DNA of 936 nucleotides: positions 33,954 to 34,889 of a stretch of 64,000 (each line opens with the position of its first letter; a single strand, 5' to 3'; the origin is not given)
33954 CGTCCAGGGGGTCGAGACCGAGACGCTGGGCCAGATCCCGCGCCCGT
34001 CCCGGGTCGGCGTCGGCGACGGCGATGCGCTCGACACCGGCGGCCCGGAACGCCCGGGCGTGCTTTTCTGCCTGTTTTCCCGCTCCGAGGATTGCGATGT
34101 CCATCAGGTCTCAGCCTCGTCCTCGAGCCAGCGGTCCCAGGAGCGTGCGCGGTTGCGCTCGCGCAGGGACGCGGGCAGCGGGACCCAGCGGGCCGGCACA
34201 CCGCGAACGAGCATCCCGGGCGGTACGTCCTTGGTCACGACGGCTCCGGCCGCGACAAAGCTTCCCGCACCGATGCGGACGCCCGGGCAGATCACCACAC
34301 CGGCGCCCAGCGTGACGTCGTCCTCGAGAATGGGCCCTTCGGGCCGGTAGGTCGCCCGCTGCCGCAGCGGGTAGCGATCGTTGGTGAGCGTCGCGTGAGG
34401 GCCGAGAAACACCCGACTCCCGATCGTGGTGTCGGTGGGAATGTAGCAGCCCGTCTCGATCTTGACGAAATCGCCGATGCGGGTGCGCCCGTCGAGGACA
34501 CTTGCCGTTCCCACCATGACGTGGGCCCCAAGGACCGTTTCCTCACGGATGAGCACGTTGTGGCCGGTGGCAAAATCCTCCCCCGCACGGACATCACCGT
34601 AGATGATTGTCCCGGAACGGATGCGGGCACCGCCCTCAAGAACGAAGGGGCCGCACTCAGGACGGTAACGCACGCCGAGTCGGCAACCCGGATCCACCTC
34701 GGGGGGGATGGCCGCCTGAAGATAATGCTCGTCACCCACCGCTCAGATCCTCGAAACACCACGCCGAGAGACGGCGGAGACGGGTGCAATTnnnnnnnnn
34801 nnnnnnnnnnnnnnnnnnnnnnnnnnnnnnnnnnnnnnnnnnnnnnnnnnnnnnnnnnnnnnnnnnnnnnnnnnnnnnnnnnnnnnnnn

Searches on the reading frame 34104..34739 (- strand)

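Call 3: search_protein_families(library=pfam, proteins=[window:34104-34739:-], max_evalue=0.01)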
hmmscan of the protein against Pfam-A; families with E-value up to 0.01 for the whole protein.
window:34104-34739:- (211 aa): 3 families
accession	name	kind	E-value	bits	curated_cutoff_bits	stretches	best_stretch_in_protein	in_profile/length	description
PF00132.30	Hexapep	-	1e-22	79.3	27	2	136-170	2-36/36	Bacterial transferase hexapeptide (six repeats)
PF14602.12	Hexapep_2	-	1.8e-09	37.6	27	1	137-170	3-34/34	Hexapeptide repeat of succinyl-transferase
PF25084.1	LbH_EIF2B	-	1e-06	29.1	54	1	49-144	9-99/105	EIF2B subunit epsilon LbH domain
